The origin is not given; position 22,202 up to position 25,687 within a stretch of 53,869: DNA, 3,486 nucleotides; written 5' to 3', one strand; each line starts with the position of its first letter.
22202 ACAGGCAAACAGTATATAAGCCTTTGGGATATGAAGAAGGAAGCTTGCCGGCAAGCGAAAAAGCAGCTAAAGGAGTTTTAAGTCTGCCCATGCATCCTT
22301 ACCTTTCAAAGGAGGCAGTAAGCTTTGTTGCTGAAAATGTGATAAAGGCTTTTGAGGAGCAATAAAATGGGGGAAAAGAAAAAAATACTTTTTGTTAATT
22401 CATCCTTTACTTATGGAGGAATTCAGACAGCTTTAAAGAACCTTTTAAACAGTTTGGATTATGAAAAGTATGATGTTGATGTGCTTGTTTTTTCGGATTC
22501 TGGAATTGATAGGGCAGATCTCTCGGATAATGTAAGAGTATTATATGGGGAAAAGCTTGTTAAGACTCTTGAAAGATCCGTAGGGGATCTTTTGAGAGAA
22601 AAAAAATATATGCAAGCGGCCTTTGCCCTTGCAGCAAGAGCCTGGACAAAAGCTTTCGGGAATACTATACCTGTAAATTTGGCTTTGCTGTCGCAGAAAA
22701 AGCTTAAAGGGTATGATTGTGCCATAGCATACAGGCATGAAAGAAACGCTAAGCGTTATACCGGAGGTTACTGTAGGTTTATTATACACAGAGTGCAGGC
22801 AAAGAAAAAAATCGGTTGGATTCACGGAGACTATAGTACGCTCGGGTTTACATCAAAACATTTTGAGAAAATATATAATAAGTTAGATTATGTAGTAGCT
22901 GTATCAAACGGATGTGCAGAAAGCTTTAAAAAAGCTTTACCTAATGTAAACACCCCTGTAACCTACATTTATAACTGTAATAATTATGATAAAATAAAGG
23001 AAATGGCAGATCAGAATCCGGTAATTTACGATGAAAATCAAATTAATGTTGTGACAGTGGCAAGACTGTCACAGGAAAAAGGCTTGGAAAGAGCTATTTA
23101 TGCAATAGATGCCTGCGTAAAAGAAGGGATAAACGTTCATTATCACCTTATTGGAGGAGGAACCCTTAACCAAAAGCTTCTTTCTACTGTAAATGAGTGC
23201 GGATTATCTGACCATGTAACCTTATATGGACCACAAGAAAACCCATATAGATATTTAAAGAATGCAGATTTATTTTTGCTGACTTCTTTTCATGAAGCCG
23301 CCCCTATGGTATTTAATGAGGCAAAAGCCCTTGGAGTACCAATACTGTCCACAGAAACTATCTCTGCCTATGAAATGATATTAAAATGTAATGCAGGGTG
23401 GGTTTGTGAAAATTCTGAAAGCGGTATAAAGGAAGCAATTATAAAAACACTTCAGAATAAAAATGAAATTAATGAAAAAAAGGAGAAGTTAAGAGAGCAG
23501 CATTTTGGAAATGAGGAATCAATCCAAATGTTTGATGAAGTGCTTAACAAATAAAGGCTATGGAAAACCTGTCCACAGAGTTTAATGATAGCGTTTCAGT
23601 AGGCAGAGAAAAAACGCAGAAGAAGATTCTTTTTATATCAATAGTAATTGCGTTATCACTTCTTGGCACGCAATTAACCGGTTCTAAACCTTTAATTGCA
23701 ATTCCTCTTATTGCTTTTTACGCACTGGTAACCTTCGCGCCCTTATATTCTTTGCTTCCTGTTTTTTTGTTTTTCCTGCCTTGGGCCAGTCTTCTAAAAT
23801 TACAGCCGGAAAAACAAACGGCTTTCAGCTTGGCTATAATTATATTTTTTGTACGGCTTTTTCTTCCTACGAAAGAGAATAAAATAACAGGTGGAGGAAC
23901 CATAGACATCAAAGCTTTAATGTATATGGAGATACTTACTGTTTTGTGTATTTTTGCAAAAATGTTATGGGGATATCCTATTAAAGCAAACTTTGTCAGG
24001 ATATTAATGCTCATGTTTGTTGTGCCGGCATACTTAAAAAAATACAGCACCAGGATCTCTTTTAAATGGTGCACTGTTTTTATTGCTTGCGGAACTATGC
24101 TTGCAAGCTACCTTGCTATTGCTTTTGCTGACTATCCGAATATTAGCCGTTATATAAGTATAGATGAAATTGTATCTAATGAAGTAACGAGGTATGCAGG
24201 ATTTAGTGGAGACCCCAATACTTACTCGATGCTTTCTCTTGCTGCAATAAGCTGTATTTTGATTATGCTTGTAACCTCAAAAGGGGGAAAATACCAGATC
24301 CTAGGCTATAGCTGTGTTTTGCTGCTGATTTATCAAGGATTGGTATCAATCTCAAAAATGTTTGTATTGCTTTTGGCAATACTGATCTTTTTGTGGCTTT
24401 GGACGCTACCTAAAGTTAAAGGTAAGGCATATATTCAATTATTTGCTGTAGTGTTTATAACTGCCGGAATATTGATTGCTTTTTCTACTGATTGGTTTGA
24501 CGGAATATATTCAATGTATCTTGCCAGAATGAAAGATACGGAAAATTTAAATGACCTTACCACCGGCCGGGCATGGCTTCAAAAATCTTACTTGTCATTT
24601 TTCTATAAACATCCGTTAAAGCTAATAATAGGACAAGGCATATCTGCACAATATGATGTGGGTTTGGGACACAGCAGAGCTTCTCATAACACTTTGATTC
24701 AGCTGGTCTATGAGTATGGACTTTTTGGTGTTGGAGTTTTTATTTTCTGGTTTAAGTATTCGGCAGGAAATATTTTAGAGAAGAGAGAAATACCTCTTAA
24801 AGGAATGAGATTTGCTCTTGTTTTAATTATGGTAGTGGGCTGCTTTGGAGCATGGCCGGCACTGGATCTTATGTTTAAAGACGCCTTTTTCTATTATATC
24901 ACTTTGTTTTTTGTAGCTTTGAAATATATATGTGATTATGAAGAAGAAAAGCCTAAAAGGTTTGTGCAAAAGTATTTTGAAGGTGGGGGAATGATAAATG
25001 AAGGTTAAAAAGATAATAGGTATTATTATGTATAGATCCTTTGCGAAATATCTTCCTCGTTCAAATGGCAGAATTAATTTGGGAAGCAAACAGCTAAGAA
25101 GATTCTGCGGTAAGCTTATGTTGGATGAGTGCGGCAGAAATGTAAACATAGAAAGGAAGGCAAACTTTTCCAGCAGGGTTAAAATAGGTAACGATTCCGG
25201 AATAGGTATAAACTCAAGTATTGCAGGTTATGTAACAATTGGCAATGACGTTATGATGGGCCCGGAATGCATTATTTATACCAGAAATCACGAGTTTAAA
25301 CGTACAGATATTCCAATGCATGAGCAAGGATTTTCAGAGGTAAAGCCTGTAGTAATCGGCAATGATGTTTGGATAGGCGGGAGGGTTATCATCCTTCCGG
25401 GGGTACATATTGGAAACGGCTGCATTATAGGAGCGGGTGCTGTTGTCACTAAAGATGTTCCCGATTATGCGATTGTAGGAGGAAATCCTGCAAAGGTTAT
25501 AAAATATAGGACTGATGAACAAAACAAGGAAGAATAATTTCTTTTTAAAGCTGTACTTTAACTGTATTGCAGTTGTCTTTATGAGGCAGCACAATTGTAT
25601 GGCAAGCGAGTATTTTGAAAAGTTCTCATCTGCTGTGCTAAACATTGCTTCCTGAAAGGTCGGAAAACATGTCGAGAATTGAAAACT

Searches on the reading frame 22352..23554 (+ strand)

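Call 19: search_protein_families(library=pfam, proteins=[window:22352-23554:+])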
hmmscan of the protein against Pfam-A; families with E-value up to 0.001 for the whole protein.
window:22352-23554:+ (400 aa): 4 families
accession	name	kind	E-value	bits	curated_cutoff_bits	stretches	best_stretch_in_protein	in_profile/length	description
PF00534.26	Glycos_transf_1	-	3.6e-26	92.2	26.4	1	227-382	12-167/172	Glycosyl transferases group 1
PF13692.12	Glyco_trans_1_4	-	1.7e-20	74.2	27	1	232-369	3-142/142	Glycosyl transferases group 1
PF20706.3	GT4-conflict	-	2.4e-06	27.2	26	1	173-344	142-321/385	Family 4 Glycosyltransferase in conflict systems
PF13439.12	Glyco_transf_4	-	6.6e-06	26.7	28.5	0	151-209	97-165/170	Glycosyltransferase Family 4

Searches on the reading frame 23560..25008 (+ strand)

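Call 19: search_protein_families(library=pfam, proteins=[window:23560-25008:+])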
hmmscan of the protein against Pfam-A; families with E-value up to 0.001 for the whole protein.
window:23560-25008:+ (482 aa): 1 family
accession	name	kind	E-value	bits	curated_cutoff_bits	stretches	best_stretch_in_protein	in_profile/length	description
PF04932.20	Wzy_C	-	3.3e-08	33.9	31.7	1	265-395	17-149/149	O-Antigen ligase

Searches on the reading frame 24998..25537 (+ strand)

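Call 19: search_protein_families(library=pfam, proteins=[window:24998-25537:+])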
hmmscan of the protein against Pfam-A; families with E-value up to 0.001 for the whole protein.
window:24998-25537:+ (179 aa): 3 families
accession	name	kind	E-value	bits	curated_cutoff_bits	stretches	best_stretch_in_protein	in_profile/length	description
PF00132.30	Hexapep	-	4.7e-17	61.3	27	2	118-152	2-36/36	Bacterial transferase hexapeptide (six repeats)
PF14602.12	Hexapep_2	-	8e-10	38.7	27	1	117-152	1-34/34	Hexapeptide repeat of succinyl-transferase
PF25084.1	LbH_EIF2B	-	2.1e-06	28.1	54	1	47-149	8-104/105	EIF2B subunit epsilon LbH domain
